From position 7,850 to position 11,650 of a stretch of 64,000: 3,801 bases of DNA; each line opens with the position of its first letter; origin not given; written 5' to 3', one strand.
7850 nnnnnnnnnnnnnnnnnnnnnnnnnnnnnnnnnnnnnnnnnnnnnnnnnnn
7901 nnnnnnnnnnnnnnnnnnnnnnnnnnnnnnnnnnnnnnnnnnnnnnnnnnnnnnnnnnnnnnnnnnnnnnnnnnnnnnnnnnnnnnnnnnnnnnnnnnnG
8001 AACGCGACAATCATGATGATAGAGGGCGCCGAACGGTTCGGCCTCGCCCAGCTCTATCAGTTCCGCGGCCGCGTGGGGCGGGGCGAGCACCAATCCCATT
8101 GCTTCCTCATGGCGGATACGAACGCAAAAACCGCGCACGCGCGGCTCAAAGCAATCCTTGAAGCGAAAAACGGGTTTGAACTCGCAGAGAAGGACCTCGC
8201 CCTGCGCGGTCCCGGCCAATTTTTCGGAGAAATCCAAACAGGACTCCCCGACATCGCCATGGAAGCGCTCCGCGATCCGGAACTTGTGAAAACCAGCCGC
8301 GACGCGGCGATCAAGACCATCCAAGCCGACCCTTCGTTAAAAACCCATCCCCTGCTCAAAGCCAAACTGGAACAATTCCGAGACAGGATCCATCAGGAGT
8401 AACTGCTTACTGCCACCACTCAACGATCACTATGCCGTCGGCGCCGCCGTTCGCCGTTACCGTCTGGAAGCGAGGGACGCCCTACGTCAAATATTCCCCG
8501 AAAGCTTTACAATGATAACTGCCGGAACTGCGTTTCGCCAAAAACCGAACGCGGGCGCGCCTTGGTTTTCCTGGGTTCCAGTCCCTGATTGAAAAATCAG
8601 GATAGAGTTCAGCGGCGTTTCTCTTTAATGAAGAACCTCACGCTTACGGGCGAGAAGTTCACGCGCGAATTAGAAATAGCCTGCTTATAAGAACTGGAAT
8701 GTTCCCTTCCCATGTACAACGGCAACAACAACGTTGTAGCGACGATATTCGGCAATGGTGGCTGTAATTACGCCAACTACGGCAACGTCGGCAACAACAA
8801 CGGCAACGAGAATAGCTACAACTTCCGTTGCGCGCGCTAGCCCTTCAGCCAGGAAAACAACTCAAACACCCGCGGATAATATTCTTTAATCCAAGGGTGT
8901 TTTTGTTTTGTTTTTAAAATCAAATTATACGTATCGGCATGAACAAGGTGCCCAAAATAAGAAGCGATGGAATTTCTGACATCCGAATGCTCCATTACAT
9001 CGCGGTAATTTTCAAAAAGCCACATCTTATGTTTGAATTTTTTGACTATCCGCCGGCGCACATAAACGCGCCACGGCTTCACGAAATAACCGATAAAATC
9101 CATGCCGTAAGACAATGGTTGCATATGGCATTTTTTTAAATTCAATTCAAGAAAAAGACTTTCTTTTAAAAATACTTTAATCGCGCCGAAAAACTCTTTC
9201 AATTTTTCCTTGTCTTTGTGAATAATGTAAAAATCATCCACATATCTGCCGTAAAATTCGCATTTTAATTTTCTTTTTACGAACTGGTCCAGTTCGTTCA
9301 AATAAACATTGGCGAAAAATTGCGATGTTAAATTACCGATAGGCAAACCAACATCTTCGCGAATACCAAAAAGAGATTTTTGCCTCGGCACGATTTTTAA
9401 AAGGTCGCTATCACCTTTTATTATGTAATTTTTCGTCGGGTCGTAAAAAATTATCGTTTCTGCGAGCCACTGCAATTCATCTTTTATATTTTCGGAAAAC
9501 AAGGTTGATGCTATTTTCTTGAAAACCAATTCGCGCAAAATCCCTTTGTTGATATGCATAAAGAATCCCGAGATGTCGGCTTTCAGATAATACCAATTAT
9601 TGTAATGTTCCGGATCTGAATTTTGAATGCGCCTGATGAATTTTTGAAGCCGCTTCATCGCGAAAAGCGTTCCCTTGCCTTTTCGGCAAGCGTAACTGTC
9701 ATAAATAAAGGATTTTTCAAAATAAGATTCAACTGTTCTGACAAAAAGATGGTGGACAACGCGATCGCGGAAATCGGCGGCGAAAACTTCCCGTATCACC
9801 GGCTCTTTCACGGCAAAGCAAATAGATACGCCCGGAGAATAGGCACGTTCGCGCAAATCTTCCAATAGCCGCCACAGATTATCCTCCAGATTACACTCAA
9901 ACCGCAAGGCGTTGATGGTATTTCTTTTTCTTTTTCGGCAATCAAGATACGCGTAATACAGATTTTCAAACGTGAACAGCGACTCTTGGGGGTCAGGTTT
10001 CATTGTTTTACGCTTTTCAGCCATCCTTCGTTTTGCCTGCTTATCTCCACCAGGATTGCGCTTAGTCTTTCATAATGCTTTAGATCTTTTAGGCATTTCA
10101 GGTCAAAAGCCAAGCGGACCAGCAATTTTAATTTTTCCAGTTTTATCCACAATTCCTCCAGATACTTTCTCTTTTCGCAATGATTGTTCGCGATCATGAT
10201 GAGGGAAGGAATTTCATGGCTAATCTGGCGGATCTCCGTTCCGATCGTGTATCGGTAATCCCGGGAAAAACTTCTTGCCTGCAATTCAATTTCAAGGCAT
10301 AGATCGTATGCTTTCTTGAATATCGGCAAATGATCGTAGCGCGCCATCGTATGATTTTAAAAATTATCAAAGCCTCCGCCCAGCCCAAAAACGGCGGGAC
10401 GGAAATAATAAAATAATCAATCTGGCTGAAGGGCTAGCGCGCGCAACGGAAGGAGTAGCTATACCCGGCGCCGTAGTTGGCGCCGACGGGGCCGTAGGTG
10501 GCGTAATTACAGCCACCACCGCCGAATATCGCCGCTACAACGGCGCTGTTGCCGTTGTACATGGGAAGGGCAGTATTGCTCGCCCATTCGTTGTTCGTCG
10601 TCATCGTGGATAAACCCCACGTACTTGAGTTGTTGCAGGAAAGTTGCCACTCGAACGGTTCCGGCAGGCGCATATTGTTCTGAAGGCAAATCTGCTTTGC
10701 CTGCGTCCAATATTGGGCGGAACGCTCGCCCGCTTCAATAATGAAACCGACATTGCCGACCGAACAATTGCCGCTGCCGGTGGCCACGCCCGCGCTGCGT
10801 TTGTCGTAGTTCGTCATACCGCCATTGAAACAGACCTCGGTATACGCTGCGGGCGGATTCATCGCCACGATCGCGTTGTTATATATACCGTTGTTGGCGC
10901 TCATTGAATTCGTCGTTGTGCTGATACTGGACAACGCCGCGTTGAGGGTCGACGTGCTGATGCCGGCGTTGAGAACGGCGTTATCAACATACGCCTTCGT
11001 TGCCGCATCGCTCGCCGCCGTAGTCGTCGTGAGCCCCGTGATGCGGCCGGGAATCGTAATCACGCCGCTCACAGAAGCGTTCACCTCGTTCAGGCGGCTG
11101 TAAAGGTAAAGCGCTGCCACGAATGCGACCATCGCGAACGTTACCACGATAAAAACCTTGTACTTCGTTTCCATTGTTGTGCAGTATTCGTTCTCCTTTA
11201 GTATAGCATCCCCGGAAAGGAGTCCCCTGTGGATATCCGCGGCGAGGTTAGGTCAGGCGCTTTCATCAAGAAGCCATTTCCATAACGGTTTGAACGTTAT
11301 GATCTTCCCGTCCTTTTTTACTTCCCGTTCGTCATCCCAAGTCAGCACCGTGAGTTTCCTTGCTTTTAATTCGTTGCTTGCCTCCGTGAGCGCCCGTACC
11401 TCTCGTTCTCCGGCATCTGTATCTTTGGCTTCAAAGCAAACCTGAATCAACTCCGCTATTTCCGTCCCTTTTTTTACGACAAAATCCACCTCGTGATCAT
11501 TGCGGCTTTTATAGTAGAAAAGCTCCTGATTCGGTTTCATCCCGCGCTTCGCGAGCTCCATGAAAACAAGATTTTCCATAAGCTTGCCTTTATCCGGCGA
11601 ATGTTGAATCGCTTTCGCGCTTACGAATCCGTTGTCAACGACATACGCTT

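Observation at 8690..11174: Complete diversity-generating retroelement with perfect adenine-specific TR/VR pattern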

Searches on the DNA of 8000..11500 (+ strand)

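Call 40: search_rna_families(source=window, start=8000, end=11500, threshold=evalue, max_evalue=1)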
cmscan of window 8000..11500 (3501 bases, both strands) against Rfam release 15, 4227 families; matches with E-value up to 1: 2.
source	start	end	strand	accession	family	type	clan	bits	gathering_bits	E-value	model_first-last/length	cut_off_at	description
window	8854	8911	+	RF03790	MIR8008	Gene; miRNA;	-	28.1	66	0.0076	1-55/55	no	MIR8008 microRNA precursor family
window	9255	9327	-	RF04169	mir-2235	Gene; miRNA;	-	21.2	61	0.55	1-87/87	no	mir-2235 microRNA precursor family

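Call 76: build_rna_model(alignment_id=A5)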
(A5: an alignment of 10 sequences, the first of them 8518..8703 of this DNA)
Model R1 built from alignment A5 (10 sequences, 253 columns); structure: RNAalifold consensus.
model positions 151; base pairs 28; branch points 2; effective number of sequences 2.53; information 0.59 bits per position. Calibrated on 0.2 Mb of random sequence (short: E-values are rough).
structure used (alignment columns):
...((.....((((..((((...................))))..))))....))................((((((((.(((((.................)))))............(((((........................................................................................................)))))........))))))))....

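Call 77: search_with_rna_model(model_id=R1, sources=[window, L010, L011, L012, L013, L014, L015, L016, L017, L018, L019, L020, L021, L022, L023, L024, L025, L026, L027, L028, L029, L030, L031, L032, L033, L034, L035, L036, L037, L038, L039, L040, L041, L042, L043, L044, L045, L046, L047, L048, L049, L050, L051, L052, L053, L054, L055, L056, L057, L058, L059, L060, L061, L062, L063, L064, L065, L066, L067, L068, L069, L070, L071, L072, L073, L074, L075, L076, L077, L078, L079, L080, L081, L082, L083, L084, L085, L086, L087, L088, L089, L090, L091, L092, L093, L094], max_evalue=1)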
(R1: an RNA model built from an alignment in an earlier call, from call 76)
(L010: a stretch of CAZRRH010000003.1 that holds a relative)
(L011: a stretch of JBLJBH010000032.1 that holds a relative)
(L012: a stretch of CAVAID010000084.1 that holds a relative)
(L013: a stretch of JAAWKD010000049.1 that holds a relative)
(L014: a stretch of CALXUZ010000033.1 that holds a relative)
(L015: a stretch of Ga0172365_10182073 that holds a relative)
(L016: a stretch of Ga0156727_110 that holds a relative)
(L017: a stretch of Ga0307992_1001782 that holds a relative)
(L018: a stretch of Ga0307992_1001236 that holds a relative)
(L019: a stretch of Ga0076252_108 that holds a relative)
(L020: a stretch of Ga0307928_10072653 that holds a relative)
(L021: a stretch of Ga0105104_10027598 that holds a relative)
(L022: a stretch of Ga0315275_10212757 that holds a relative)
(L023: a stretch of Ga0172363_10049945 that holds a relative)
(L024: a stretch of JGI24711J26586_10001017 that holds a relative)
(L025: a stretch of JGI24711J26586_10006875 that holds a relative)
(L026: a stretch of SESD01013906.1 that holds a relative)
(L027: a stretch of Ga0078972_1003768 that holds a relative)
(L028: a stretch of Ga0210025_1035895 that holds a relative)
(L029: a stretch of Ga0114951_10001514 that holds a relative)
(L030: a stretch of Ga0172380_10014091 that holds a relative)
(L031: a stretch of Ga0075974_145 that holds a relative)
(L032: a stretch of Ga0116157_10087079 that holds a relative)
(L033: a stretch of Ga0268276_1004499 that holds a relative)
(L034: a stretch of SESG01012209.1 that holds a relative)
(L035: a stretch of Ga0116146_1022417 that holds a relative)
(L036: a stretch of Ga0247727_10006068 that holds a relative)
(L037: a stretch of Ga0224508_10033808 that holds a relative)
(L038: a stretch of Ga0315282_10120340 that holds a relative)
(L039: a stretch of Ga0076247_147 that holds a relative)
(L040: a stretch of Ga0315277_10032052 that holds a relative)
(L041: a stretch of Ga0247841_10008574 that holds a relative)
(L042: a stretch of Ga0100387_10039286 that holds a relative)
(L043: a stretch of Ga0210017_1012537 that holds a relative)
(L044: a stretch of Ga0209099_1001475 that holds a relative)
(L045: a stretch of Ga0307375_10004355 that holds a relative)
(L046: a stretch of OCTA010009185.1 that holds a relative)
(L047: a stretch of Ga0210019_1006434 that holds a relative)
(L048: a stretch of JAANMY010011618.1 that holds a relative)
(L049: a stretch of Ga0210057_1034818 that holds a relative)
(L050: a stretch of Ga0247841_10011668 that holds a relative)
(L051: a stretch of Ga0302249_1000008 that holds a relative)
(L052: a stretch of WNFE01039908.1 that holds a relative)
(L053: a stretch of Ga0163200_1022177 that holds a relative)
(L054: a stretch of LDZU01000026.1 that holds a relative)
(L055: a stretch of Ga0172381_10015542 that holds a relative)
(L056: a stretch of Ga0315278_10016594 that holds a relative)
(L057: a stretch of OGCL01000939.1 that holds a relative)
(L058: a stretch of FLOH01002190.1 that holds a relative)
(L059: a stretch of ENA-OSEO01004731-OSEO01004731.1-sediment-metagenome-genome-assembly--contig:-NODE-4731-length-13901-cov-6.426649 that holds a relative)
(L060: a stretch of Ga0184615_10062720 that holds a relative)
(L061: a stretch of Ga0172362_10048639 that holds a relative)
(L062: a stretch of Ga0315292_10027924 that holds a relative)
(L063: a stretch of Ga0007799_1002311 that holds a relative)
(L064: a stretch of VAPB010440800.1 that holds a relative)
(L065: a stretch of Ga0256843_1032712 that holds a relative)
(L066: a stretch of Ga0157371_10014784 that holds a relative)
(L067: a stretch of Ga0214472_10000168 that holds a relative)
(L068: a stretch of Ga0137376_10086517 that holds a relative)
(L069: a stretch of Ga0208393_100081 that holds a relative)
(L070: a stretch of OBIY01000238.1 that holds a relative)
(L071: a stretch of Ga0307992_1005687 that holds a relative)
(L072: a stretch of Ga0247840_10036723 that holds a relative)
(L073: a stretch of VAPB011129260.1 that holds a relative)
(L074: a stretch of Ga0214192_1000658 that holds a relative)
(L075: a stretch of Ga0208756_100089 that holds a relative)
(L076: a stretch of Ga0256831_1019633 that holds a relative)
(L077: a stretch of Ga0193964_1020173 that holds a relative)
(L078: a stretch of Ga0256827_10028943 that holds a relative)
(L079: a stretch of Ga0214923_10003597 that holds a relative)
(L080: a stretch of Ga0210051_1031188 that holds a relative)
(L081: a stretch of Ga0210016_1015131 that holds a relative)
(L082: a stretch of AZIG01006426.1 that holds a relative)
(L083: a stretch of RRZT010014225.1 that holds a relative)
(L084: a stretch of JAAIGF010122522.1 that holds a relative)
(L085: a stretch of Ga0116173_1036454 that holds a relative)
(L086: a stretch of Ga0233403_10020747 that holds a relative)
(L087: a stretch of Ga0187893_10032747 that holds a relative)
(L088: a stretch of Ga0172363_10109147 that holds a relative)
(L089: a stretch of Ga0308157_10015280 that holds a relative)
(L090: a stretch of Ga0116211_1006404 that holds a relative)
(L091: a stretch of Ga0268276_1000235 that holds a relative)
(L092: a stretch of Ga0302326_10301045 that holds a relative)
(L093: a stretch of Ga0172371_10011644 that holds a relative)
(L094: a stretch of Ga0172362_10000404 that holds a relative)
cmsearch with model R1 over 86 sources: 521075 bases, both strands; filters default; matches with E-value up to 1: 14.
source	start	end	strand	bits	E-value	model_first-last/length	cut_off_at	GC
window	8518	8703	+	122.3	2.3e-23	1-151/151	no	0.49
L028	1430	1584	-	36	6.4e-05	1-151/151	no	0.39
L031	2881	3035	-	36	6.4e-05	1-151/151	no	0.39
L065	478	625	+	29.9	0.0013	1-151/151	no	0.29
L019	3667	3826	+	29.6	0.0015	1-151/151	no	0.4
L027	3198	3378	+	28.7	0.0023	1-151/151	no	0.49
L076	1114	1254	+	26.4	0.0073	1-151/151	no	0.39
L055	5316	5470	-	26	0.0086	1-151/151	no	0.36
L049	1479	1645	-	25.3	0.012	1-151/151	no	0.43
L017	3215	3385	+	22.2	0.056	1-151/151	no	0.34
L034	3704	3886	+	19.9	0.18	1-151/151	no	0.6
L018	3231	3405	+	18.4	0.37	1-151/151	no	0.32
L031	2114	2275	-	17.4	0.59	1-151/151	no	0.37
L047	935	1000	-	16.4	0.98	1-151/151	no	0.24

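Call 81: search_rna_families(source=window, start=8480, end=8930, threshold=evalue, max_evalue=10)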
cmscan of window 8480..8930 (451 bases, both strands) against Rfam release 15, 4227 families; matches with E-value up to 10: 6.
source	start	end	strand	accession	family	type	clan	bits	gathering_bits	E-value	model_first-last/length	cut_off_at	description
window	8854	8911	+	RF03790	MIR8008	Gene; miRNA;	-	28.1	66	0.00097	1-55/55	no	MIR8008 microRNA precursor family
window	8854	8914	-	RF00966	mir-676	Gene; miRNA;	-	19.4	61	0.18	1-73/73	no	mir-676 microRNA precursor family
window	8654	8900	-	RF01951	SOX2OT_exon1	Gene; lncRNA;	-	16.6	65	0.21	1-230/230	no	SOX2 overlapping transcript exon 1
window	8901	8925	+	RF00743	mir-308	Gene; miRNA;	-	16.6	60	1.1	20-44/63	no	mir-308 microRNA precursor family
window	8718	8798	-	RF01059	mir-598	Gene; miRNA;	-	13.8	69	7.4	1-80/80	no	mir-598 microRNA precursor family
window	8763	8833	-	RF02866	ncS16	Gene; sRNA;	-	12.9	48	7.4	1-83/83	no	Burkholderia sRNA 16 (Bc_KC_sr1)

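Call 87: search_with_rna_model(model_id=R1, sources=[window, L002, L006, L009, L095, L097, L099, L100, L101, L103, L028, L065, L019, L027, L076, L055, L049, L017, L034, L018], max_evalue=0.1, make_alignment=true)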
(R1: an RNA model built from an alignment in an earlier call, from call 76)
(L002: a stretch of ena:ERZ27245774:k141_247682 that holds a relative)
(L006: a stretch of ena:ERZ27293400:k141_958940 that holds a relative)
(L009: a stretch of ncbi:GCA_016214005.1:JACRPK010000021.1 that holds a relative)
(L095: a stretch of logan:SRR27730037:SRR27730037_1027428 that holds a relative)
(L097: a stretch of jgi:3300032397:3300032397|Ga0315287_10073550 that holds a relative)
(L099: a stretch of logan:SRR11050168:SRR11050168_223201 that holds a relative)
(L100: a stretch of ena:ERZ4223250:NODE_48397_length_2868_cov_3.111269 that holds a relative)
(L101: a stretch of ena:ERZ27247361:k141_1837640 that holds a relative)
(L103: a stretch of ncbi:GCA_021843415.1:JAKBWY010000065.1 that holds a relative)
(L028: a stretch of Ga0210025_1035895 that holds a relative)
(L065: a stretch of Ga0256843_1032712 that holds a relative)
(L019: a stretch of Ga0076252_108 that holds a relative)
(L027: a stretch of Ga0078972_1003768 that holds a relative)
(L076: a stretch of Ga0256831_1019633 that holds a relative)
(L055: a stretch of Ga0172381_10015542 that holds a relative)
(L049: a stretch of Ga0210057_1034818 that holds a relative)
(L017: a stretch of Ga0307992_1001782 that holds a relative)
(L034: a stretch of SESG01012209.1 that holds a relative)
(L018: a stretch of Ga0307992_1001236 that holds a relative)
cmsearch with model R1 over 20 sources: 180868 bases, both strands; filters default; matches with E-value up to 0.1: 19.
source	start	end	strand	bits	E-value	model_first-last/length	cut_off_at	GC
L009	2597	2751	-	147.8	2.7e-29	1-151/151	no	0.37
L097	3115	3263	-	144.3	1.5e-28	1-151/151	no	0.36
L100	2655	2807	-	140.2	1.2e-27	1-151/151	no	0.39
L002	7322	7474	-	136.1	8.5e-27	1-151/151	no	0.34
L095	1778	1932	-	134.5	1.9e-26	1-151/151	no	0.45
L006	7280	7431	-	133.8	2.7e-26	1-151/151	no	0.34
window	8518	8703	+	122.3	7.8e-24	1-151/151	no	0.49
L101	2290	2446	-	105.8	2.7e-20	1-151/151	no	0.34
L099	2203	2439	-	103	1.1e-19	1-151/151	no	0.33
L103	3607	3753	-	76.1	5.8e-14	1-151/151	no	0.47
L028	1430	1584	-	36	2.2e-05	1-151/151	no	0.39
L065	478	625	+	29.9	0.00044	1-151/151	no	0.29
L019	3667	3826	+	29.6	0.00052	1-151/151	no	0.4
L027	3198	3378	+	28.7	0.00079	1-151/151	no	0.49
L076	1114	1254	+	26.4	0.0025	1-151/151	no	0.39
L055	5316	5470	-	26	0.003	1-151/151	no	0.36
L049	1479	1645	-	25.3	0.0043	1-151/151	no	0.43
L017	3215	3385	+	22.2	0.019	1-151/151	no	0.34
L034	3704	3886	+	19.9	0.061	1-151/151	no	0.6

Alignment A6: 19 matches aligned to the model, 386 columns, each read 5' to 3' on its own strand. Consensus structure (alignment columns), stored with it:
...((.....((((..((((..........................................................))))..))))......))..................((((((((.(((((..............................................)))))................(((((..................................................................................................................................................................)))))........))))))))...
